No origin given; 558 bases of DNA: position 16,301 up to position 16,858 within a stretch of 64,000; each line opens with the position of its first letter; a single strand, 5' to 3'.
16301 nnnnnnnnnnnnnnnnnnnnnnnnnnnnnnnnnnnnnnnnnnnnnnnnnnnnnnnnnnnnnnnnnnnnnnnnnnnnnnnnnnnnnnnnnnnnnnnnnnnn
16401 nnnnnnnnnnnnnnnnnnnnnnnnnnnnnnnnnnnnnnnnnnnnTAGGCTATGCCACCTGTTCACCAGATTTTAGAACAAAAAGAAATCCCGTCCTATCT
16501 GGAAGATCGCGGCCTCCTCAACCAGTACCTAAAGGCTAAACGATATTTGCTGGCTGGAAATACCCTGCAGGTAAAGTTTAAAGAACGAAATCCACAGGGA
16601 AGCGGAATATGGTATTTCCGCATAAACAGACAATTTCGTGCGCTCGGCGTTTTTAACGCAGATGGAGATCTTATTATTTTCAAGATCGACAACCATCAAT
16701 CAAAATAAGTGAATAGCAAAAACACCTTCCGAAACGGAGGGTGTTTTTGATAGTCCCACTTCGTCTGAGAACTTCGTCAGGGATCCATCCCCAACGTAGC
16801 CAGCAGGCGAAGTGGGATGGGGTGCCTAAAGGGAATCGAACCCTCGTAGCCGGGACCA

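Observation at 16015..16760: Second toxin-antitoxin cassette (RHH + RelE-like) also flanked by a duplicated terminator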

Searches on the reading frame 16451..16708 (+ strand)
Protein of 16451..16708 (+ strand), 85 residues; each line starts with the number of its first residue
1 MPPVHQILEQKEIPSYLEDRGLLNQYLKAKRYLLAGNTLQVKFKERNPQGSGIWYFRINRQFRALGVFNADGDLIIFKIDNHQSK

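Call 6: search_protein_families(library=pfam, proteins=[window:16451-16708:+], max_evalue=1)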
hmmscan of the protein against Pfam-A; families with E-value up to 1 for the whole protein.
window:16451-16708:+ (85 aa): 1 family
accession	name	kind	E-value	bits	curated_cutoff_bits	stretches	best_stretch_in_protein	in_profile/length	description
PF10989.13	DUF2808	-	0.042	14.3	25.3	1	35-59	101-126/146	Protein of unknown function (DUF2808)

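Call 16: search_protein_families(library=ncbifam, proteins=[window:16451-16708:+], max_evalue=1)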
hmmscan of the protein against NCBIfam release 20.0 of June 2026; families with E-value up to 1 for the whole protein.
window:16451-16708:+ (85 aa): 0 families

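Call 17: find_homologous_proteins(query=window:16451-16708:+, max_evalue=0.001)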
Query window:16451-16708:+ (85 aa): 113 proteins with E <= 0.001 among 114 candidates.
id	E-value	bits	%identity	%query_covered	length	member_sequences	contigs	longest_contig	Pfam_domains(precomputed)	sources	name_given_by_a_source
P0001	1.7e-50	186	100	100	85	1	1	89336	-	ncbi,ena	-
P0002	3.1e-41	157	87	98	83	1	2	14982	-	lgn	-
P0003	2.4e-40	154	84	98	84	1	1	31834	-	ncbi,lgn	-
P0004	2.1e-39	151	81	99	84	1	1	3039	-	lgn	-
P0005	2.3e-39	151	87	96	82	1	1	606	-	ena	-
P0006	4.0e-39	150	83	98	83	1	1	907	-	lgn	-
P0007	1.1e-38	149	83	98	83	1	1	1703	-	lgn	-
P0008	1.1e-38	149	82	98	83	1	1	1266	-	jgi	jgi:hypothetical protein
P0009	3.0e-38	147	83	98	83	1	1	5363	-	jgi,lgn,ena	-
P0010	1.1e-37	146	82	98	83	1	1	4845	-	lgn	-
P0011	6.4e-37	143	80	98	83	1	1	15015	-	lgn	-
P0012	3.5e-36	141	78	98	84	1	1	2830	-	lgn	-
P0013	4.4e-36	140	78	98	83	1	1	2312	-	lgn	-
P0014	5.5e-36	140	80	98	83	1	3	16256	-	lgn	-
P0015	7.8e-36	140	81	98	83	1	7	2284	-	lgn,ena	-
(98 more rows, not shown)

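Call 19: find_encoding_contigs(protein=P0001, flank=3000, max_places=4)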
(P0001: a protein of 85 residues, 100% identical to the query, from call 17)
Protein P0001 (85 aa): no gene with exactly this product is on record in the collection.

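Call 20: find_encoding_contigs(protein=P0002, flank=3000, max_places=4)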
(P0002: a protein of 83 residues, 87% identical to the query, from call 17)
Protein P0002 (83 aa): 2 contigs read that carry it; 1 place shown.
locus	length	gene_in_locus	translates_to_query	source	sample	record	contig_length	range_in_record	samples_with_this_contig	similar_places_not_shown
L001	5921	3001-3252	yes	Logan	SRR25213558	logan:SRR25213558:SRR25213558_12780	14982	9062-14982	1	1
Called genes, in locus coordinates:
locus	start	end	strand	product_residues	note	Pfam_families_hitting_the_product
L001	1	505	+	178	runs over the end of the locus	-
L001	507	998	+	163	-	-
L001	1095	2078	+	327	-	PF01479:S4, PF00849:PseudoU_synth_2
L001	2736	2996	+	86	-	PF02604:PhdYeFM_antitox (weak)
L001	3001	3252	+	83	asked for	-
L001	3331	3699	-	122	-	PF01245:Ribosomal_L19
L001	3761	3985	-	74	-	PF07927:HicA_toxin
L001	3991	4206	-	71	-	PF24113:DUF7387 (weak)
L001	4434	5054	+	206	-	PF27765:UCP032817-like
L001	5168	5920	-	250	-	?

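Call 21: find_encoding_contigs(protein=P0003, flank=3000, max_places=4)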
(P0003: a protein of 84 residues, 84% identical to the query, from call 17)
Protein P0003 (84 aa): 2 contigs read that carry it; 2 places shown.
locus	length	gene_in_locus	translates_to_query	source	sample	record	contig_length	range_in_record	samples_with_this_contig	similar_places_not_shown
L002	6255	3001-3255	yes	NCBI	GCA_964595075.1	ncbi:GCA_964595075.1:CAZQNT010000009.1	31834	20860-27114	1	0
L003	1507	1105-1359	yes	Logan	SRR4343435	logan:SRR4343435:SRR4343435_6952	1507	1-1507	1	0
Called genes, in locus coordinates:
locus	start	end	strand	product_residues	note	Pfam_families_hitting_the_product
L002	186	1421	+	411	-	-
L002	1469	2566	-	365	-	PF01180:DHO_dh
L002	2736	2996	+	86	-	-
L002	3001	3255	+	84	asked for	-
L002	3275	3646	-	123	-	-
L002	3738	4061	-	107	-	PF00313:CSD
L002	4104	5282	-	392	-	-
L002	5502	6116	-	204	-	PF00877:NLPC_P60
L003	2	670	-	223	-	?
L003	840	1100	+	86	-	-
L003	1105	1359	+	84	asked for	-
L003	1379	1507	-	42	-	?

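Call 26: find_related_loci(query=A1, collection=genome_contigs, flank=3000)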
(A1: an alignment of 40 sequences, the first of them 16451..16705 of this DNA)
Query A1 (85 aa) in genome_contigs; peptide patterns used: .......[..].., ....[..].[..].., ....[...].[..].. (x = any residue, [..] = any of these).
257 stretches matched a pattern; 146 encode a relative of the query (tblastn E <= 1e-3); the best 80 are kept; 79 distinct loci.
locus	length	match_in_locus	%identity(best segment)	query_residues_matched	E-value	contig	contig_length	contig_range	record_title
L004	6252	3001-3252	76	1-84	2e-39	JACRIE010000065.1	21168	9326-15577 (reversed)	MAG: Candidatus Peregrinibacteria bacterium isolate NC_groundwater_1795_Pr3_B-0.1um_48_31 SR-2_scaffold_141_3735133, who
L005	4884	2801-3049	75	1-83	2e-39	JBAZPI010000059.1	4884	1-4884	MAG: Candidatus Gracilibacteria bacterium isolate SO_2017_SWC_26 scaffold_14544_c1_LP-4_2017, whole genome shotgun seque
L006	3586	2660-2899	79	1-80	3e-39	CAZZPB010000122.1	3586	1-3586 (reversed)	MAG TPA_asm: uncultured Candidatus Peribacteria bacterium isolate binchicken_co203_456 genome assembly, contig: k141_417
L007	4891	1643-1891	75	1-83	2e-38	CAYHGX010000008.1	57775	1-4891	MAG TPA_asm: uncultured Candidatus Peribacteria bacterium isolate ERP119702_co3_212 genome assembly, contig: NODE_239_le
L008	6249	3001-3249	72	1-83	4e-38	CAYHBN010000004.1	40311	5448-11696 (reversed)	MAG TPA_asm: uncultured Candidatus Peribacteria bacterium isolate ERP119702_co1_136 genome assembly, contig: NODE_833_le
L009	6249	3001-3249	71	1-83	2e-37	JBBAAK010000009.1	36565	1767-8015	MAG: Candidatus Gracilibacteria bacterium isolate SO_2017_GW3_40 scaffold_771_c1_OW296A_2017, whole genome shotgun seque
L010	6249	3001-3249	71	1-83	7e-37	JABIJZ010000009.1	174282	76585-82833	MAG: Candidatus Peregrinibacteria bacterium isolate SI054_bin37 k141_572583, whole genome shotgun sequence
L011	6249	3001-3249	72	1-83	8e-37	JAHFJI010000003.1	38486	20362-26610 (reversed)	MAG: Candidatus Doudnabacteria bacterium isolate nzgw382 NODE_1080_length_38487_cov_4.340770, whole genome shotgun seque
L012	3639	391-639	71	1-83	8e-36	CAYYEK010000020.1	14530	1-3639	MAG TPA_asm: uncultured Candidatus Saccharibacteria bacterium isolate SRP192515_co1_7 genome assembly, contig: NODE_4006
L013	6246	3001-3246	67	1-82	2e-35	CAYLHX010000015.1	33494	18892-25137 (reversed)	MAG TPA_asm: uncultured Candidatus Peribacteria bacterium isolate SRP093185_co1_81 genome assembly, contig: NODE_601_len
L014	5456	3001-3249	70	1-83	3e-35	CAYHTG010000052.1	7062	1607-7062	MAG TPA_asm: uncultured Candidatus Peribacteria bacterium isolate ERP119705_co15_114 genome assembly, contig: NODE_13419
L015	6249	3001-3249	69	1-83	4e-34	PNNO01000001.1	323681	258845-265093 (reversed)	MAG: bacterium isolate SW.3.65 SW_1000004_323681, whole genome shotgun sequence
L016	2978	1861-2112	60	1-84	5e-33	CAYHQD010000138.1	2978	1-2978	MAG TPA_asm: uncultured Candidatus Peribacteria bacterium isolate ERP119705_co14_575 genome assembly, contig: NODE_80000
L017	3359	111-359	64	1-83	8e-33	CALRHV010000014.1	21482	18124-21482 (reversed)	MAG: Candidatus Uhrbacteria bacterium isolate TrH-25oct19-208 genome assembly, contig: TrH-25oct19-C4585, whole genome s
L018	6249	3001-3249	63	1-83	2e-31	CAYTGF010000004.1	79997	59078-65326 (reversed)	MAG TPA_asm: uncultured Gammaproteobacteria bacterium isolate SRP342105_co1_166 genome assembly, contig: NODE_378_length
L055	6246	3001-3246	46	1-83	1e-18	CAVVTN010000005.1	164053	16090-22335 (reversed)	MAG: uncultured Candidatus Gracilibacteria bacterium isolate MFD02832.bin.1.42 genome assembly, contig: contig_16305, wh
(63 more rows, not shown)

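Call 27: predict_structure(protein=window:16451-16705:+)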
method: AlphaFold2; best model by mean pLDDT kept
length: 85 residues; sequences in the alignment: 1
mean_pLDDT: 60.8   pTM: 0.38
mean pLDDT of the five models: 60.8, 58.7, 54.6, 52.1, 51.8
residues with pLDDT >= 90: 0; 70-90: 6; 50-70: 71; < 50: 8
segments of 3 or more residues with pLDDT < 50: 1-6
pLDDT, mean of each block of 10 residues (from residue 1): 47 59 68 66 57 63 66 63 53
secondary structure, 60 per line:
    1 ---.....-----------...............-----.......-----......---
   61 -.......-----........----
elements in order: H4-8 H20-34 E40-46 E52-57 E62-68 E74-81

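Call 33: predict_structure(alignment_id=A1)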
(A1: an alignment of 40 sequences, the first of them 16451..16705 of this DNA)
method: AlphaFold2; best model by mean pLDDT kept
length: 85 residues; sequences in the alignment: 40
mean_pLDDT: 92.4   pTM: 0.82
mean pLDDT of the five models: 92.4, 91.4, 91.0, 90.2, 88.4
residues with pLDDT >= 90: 65; 70-90: 19; 50-70: 0; < 50: 1
segments of 3 or more residues with pLDDT < 50: none
pLDDT, mean of each block of 10 residues (from residue 1): 92 97 97 90 86 93 96 96 77
secondary structure, 60 per line:
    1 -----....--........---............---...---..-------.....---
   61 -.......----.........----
elements in order: E6-9 H12-19 H23-34 E53-57 E62-68 E73-81

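Call 37: fold_search(model_id=the predicted structure, library=pdb)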
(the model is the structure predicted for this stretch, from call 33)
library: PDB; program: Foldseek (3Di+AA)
matches with E <= 10: 751; with E <= 0.001: 10
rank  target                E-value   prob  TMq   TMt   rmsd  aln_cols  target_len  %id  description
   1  7v6w_E                8.2e-05  1.00  0.72  0.70   3.9        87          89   15  Crystal structure of heterohexameric Sa2YoeB-Sa2YefM complex bound to 26bp-DNA (released 2021-12-15)
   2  7v6w_F                1.3e-04  1.00  0.71  0.69   4.0        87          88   15  Crystal structure of heterohexameric Sa2YoeB-Sa2YefM complex bound to 26bp-DNA (released 2021-12-15)
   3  7v5y_E                1.7e-04  1.00  0.72  0.71   2.7        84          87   14  Crystal structure of hexameric complex of Sa2YoeB-Sa2YefM toxin-antitoxin from Staphylococcus aureus (released 2021-12-15)
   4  3oei_C                4.0e-04  1.00  0.56  0.56   4.5        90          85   17  Crystal structure of Mycobacterium tuberculosis RelJK (Rv3357-Rv3358-RelBE3) (released 2011-03-16)
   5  9lew_B                6.0e-04  1.00  0.68  0.65   3.2        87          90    8  The crystal structure of DinJ-YafQ complex from Vibrio cholerae (released 2025-07-30)
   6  4ml0_B                6.4e-04  1.00  0.62  0.59   3.6        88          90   17  Crystal structure of E.coli DinJ-YafQ complex (released 2014-06-25)
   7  4ls4_A                6.8e-04  1.00  0.64  0.61   3.5        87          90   15  Crystal structure of L66S mutant toxin from Helicobacter pylori (released 2014-02-05)
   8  4q2u_B                7.8e-04  1.00  0.62  0.59   3.6        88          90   17  Crystal structure of the E. coli DinJ-YafQ toxin-antitoxin complex (released 2014-06-11)
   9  3oei_K                7.8e-04  1.00  0.56  0.56   4.4        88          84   16  Crystal structure of Mycobacterium tuberculosis RelJK (Rv3357-Rv3358-RelBE3) (released 2011-03-16)
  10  2a6r_C                8.3e-04  1.00  0.60  0.61   3.9        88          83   17  Crystal structure of YoeB under PEG condition (released 2005-08-23)
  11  4q2u_L                1.0e-03  1.00  0.67  0.63   3.3        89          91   10  Crystal structure of the E. coli DinJ-YafQ toxin-antitoxin complex (released 2014-06-11)
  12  4lsy_A                1.0e-03  1.00  0.63  0.62   4.1        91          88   15  Crystal structure of copper-bound L66S mutant toxin from Helicobacter pylori (released 2014-02-05)
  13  2khe_MODEL_1_A        1.1e-03  1.00  0.66  0.64   4.3        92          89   16  Solution Structure of the Bacterial Toxin Rele from Thermus Thermophilus HB8 (released 2010-03-31)
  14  4mmj                  1.2e-03  1.00  0.62  0.59   3.8        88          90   16  crystal structure of YafQ from E.coli strain BL21(DE3) (released 2014-06-25)
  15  3g5o_B                1.3e-03  1.00  0.65  0.68   3.8        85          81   15  The crystal structure of the toxin-antitoxin complex RelBE2 (Rv2865-2866) from Mycobacterium tuberculosis (released 2009-04-14)
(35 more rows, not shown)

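Call 55: find_related_loci(query=A1, collection=metagenome_contigs, flank=3000)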
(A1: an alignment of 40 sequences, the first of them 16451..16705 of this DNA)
Query A1 (85 aa) in metagenome_contigs; peptide patterns used: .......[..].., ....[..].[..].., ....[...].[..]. (x = any residue, [..] = any of these).
468 stretches matched a pattern; 145 encode a relative of the query (tblastn E <= 1e-3); the best 80 are kept; 80 distinct loci.
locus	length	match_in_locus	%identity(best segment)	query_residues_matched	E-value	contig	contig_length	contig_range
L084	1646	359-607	83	1-83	2e-44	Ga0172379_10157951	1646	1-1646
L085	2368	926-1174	83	1-83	5e-44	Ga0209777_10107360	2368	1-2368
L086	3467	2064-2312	75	1-83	1e-39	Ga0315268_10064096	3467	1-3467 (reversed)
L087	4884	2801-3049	75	1-83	1e-39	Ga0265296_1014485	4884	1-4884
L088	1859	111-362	71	1-84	4e-39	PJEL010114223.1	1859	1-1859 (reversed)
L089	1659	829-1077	73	1-83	1e-39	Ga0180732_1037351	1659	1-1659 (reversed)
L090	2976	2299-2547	73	1-83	4e-38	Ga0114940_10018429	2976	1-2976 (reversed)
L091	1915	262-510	72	1-83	5e-38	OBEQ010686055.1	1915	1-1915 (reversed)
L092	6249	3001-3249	71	1-83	1e-37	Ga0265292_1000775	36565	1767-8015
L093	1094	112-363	71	1-84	2e-38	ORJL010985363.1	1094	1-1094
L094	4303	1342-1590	71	1-83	5e-37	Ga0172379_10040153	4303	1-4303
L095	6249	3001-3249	67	1-83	7e-37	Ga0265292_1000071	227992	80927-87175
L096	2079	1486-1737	70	1-84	1e-36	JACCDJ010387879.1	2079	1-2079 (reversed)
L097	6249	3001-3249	66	1-83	5e-36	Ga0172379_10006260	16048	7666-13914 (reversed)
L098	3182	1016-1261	67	1-82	3e-36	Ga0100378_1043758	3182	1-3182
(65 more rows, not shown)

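Call 71: find_homologous_proteins(query=L055:1973-2632:+, max_evalue=1e-20)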
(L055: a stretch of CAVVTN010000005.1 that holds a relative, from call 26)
Query L055:1973-2632:+ (219 aa): 1063 proteins with E <= 1e-20 among 1222 candidates; the best 120 are listed.
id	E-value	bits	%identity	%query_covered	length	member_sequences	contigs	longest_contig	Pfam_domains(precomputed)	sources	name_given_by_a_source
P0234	2.6e-128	444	89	100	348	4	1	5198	PF02938.20,PF00152.26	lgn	-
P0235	1.2e-107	376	75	99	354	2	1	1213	PF02938.20,PF00152.26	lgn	-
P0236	6.4e-107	374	75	99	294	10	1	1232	PF02938.20,PF00152.26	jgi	-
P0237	8.1e-106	370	75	99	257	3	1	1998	PF02938.20,PF00152.26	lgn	-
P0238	4.5e-104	365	71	99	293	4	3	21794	PF02938.20,PF00152.26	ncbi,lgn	-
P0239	4.6e-104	365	72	99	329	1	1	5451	PF02938.20,PF00152.26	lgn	-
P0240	1.5e-103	363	72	99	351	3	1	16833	PF02938.20,PF00152.26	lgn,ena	-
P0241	3.2e-103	362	71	100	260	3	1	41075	PF02938.20,PF00152.26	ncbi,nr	ncbi:MAG: aspartate--tRNA ligase, partial [Candidatus Gracilibacteria bacterium]|nr:aspartate--tRNA 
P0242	6.0e-102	358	80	88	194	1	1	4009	PF00152.26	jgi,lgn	jgi:aspartyl-tRNA synthetase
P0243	5.0e-98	345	69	100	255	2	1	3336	PF02938.20,PF00152.26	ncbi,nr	ncbi:MAG: aspartate--tRNA ligase, partial [Candidatus Gracilibacteria bacterium]|nr:aspartate--tRNA 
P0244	5.7e-98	345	77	89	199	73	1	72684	PF00152.26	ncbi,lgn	-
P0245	8.7e-98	344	72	100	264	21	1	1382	PF02938.20,PF00152.26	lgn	-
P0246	1.5e-96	340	76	89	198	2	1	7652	PF00152.26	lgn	-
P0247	1.9e-93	330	76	86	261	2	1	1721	PF02938.20,PF00152.26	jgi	jgi:aspartyl-tRNA synthetase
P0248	5.5e-93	328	66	99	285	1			PF02938.20,PF00152.26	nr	nr:aspartate--tRNA ligase [Candidatus Gracilibacteria bacterium]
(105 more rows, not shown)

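Call 72: find_encoding_contigs(protein=P0234, flank=3000, max_places=4)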
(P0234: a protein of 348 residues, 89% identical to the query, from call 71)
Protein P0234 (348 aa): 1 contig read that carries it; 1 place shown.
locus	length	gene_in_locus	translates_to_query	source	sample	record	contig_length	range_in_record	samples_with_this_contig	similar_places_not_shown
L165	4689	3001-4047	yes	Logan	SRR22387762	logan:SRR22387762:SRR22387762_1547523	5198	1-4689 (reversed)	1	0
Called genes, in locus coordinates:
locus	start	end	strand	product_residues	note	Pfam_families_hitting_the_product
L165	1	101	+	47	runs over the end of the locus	-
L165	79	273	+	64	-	-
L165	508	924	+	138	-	-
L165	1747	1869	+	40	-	-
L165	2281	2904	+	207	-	PF01336:tRNA_anti-codon, PF00152:tRNA-synt_2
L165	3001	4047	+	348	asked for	PF00152:tRNA-synt_2, PF02938:GAD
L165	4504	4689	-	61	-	?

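Call 78: search_dna_similar(query=window:16451-16705:+, collection=phages, mode=protein, max_evalue=0.001, max_rows=10)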
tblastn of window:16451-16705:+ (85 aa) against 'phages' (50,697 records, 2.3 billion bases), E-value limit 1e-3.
No match.

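Call 79: search_dna_similar(query=window:16451-16705:+, collection=plasmids, mode=protein, max_evalue=0.001, max_rows=10)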
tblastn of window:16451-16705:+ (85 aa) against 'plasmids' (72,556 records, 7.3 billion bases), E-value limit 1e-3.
No match.

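Call 80: find_related_loci(query=A1, collection=viral_contigs, flank=3000)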
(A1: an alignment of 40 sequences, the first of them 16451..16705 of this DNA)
Query A1 (85 aa) in viral_contigs; peptide patterns used: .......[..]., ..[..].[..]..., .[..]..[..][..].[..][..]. (x = any residue, [..] = any of these).
254 stretches matched a pattern, but none encodes a relative of the query by tblastn (E <= 1e-3).
